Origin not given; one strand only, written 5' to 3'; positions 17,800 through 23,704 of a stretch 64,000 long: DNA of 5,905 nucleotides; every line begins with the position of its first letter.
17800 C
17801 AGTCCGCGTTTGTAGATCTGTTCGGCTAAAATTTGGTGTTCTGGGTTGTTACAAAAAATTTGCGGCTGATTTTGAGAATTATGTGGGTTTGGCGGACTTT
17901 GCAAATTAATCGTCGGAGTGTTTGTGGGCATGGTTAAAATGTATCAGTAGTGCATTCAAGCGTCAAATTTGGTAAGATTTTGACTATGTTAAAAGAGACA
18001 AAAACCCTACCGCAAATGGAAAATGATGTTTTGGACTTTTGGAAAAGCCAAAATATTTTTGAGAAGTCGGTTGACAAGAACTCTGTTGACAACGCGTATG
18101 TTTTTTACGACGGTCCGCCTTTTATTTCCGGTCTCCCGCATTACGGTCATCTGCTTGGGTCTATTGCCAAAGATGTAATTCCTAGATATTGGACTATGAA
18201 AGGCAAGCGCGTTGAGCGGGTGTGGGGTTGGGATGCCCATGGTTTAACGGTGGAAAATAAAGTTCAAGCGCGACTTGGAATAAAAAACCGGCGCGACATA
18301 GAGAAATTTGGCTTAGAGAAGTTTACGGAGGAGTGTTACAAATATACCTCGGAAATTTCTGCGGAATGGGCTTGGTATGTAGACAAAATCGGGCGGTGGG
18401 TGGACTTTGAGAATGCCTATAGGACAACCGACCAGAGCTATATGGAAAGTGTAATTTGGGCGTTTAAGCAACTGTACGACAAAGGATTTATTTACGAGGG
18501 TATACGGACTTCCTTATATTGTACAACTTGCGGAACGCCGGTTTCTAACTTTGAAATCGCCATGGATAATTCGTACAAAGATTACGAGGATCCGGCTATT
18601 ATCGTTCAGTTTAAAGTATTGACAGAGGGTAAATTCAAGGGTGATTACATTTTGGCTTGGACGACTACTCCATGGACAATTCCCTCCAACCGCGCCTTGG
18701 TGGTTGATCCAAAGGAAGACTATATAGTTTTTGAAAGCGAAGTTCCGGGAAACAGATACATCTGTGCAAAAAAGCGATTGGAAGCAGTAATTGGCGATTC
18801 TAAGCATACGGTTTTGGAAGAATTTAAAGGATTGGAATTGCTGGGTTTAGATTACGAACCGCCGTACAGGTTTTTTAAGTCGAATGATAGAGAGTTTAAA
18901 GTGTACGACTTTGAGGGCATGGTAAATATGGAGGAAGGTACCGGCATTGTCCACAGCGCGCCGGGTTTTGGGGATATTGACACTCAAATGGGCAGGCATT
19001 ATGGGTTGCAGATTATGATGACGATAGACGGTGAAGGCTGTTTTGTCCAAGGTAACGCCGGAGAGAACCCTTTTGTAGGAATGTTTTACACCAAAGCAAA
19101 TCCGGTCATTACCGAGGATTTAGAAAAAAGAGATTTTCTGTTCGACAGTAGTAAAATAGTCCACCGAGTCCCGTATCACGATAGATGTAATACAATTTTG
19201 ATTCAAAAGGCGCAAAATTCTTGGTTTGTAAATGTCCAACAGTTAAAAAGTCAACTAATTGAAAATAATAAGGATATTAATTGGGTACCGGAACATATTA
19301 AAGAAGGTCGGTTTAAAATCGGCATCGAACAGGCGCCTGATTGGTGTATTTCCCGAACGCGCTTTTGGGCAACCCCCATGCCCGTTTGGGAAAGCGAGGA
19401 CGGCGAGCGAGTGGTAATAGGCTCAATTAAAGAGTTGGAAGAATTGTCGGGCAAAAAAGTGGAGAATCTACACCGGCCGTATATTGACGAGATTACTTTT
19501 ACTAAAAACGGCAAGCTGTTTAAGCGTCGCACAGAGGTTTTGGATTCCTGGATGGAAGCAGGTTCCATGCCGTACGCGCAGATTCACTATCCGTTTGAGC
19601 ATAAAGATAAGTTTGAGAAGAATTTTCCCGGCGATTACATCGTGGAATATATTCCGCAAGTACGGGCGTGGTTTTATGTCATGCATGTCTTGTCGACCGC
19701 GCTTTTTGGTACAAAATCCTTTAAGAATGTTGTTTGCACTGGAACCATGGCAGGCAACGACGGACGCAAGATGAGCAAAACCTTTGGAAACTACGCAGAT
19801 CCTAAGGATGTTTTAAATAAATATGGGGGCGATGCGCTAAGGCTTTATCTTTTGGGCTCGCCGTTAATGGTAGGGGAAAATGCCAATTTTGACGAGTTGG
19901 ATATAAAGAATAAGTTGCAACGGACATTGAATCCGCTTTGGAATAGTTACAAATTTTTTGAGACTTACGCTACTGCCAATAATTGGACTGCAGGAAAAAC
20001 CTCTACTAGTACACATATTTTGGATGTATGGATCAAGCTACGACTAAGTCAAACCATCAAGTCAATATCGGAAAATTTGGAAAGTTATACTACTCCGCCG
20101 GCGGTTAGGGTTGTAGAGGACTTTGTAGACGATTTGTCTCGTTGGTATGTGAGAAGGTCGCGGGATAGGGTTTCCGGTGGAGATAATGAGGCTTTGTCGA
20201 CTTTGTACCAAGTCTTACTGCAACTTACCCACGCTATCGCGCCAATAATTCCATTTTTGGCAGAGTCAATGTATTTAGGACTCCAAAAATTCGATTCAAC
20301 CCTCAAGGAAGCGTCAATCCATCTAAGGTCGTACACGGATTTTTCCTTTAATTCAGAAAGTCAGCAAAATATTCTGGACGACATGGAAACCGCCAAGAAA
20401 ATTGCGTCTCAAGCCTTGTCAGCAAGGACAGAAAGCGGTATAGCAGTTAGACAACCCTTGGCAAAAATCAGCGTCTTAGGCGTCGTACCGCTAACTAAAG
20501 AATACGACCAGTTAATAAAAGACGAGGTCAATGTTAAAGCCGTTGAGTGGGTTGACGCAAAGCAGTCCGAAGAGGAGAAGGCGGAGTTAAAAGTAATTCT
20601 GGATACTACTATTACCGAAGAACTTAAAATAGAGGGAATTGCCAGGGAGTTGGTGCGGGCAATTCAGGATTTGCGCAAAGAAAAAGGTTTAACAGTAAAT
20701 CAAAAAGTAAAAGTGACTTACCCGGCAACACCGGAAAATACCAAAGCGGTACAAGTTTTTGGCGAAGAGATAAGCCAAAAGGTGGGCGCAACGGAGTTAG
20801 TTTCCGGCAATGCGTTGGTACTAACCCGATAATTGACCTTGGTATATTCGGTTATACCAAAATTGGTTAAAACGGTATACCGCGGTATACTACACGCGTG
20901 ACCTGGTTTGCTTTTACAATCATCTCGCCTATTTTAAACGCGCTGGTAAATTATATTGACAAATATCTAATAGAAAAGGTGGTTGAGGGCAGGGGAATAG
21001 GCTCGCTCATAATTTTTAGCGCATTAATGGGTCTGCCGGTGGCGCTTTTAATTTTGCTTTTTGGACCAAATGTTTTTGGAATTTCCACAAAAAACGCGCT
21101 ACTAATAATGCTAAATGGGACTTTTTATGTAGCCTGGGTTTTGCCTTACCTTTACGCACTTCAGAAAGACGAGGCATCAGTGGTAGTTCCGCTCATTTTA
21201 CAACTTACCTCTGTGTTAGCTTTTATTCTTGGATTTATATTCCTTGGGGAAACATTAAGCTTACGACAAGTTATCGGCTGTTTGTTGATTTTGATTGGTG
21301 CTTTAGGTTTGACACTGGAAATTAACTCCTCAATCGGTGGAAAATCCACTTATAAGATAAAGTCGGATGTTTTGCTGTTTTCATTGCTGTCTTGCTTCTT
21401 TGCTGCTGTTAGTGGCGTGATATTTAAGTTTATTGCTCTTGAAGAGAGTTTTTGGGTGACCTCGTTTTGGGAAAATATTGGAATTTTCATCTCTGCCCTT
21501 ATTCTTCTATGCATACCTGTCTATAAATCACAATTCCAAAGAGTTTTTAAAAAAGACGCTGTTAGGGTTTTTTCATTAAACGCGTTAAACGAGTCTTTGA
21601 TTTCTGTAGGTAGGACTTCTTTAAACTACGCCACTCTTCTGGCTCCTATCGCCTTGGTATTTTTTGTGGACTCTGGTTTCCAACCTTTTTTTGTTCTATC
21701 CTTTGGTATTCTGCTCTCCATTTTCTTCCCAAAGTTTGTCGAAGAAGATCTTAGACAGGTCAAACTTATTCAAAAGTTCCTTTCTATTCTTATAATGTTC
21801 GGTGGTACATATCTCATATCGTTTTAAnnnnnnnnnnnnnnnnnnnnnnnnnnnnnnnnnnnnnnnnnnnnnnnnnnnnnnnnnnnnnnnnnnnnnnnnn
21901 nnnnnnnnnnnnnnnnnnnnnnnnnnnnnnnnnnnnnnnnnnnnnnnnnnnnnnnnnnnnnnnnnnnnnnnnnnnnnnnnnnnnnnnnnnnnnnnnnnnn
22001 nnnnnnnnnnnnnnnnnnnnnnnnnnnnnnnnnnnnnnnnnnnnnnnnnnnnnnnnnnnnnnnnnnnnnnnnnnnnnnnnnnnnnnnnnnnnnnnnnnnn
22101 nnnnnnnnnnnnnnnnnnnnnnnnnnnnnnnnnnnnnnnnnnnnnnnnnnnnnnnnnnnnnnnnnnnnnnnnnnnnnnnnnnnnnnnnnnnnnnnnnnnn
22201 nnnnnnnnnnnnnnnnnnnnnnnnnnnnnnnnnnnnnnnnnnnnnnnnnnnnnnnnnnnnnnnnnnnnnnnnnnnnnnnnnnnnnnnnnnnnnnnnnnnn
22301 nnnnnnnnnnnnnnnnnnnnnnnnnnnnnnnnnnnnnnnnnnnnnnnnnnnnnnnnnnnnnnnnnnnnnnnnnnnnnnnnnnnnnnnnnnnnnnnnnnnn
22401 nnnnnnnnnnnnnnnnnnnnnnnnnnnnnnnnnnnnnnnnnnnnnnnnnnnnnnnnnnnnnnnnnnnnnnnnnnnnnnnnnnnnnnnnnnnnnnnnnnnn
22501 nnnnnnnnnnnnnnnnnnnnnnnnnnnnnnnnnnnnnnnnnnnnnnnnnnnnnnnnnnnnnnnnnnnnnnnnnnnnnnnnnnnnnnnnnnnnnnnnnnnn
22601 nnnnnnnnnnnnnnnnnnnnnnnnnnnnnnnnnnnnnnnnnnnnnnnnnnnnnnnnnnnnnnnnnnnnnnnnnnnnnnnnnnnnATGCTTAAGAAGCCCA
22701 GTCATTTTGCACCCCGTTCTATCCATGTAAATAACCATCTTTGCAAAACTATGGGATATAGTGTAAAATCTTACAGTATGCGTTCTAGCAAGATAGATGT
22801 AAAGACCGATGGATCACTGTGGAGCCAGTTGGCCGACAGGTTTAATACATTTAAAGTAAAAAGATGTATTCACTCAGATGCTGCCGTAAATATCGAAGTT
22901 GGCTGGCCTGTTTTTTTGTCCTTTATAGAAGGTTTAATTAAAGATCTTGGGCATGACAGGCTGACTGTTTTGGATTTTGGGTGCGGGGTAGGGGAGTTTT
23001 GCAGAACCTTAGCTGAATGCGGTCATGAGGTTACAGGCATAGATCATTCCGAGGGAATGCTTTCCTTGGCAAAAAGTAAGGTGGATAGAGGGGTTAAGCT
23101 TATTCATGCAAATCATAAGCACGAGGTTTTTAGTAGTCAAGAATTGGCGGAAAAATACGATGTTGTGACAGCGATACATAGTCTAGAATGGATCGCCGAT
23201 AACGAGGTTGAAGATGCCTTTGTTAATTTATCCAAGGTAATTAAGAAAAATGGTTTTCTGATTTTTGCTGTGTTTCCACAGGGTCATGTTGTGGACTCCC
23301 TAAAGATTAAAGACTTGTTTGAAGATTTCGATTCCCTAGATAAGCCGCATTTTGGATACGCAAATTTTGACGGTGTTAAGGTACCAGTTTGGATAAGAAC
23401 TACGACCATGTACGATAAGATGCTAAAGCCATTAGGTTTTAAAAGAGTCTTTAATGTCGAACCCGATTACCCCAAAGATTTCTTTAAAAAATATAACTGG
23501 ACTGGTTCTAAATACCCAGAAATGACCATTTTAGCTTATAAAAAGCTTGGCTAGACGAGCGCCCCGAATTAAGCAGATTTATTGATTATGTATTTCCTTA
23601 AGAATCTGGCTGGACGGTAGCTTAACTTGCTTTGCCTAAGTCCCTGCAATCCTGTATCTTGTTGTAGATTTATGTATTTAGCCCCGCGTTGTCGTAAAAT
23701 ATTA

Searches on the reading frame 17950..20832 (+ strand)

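Call 93: search_protein_families(library=pfam, proteins=[window:17950-20832:+], max_evalue=0.00001)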
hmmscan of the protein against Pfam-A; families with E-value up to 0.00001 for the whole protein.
window:17950-20832:+ (960 aa): 4 families
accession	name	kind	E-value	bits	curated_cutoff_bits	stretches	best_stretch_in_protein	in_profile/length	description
PF00133.28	tRNA-synt_1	-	1.7e-123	412.9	22.7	1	27-640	2-408/414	tRNA synthetases class I (I, L, M and V)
PF08264.19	Anticodon_1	-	1e-23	84.3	25.1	1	692-838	1-145/148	Anticodon-binding domain of tRNA ligase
PF19302.4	DUF5915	-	1.1e-18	68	27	1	855-952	77-172/195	Domain of unknown function (DUF5915)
PF09334.17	tRNA-synt_1g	-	1.9e-17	63.6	20.1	1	57-198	8-130/391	tRNA synthetases class I (M)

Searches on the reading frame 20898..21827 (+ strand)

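Call 93: search_protein_families(library=pfam, proteins=[window:20898-21827:+], max_evalue=0.00001)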
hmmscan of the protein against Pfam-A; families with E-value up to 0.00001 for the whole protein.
window:20898-21827:+ (309 aa): 1 family
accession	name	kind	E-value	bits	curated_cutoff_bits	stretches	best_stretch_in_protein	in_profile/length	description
PF00892.27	EamA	-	6.3e-10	39.9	28.2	1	27-139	23-134/135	EamA-like transporter family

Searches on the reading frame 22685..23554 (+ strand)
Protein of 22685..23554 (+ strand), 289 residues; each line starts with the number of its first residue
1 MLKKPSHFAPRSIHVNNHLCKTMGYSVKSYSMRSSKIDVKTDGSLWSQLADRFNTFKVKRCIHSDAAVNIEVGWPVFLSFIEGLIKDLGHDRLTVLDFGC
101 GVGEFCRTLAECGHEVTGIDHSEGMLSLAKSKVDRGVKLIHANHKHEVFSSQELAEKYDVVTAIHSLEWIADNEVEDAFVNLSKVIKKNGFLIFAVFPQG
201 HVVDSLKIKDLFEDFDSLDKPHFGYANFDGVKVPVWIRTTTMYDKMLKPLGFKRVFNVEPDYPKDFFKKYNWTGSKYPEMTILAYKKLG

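Call 93: search_protein_families(library=pfam, proteins=[window:22685-23554:+], max_evalue=0.00001)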
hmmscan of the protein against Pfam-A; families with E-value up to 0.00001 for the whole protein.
window:22685-23554:+ (289 aa): 6 families
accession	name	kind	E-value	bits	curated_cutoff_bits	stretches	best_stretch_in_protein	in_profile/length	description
PF13489.12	Methyltransf_23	-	7.5e-17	62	27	1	91-201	22-123/164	Methyltransferase domain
PF13649.12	Methyltransf_25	-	1.4e-16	61.4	27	1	95-190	1-97/97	Methyltransferase domain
PF08241.18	Methyltransf_11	-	4.5e-16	59.7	21.2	1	96-194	1-95/95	Methyltransferase domain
PF08242.18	Methyltransf_12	-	3.3e-15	57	30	1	96-192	1-98/98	Methyltransferase domain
PF13847.12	Methyltransf_31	-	5.9e-11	42.7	27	1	91-195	3-110/145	Methyltransferase domain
PF02353.26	CMAS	-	4.2e-07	30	27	1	94-194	65-164/273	Mycolic acid cyclopropane synthetase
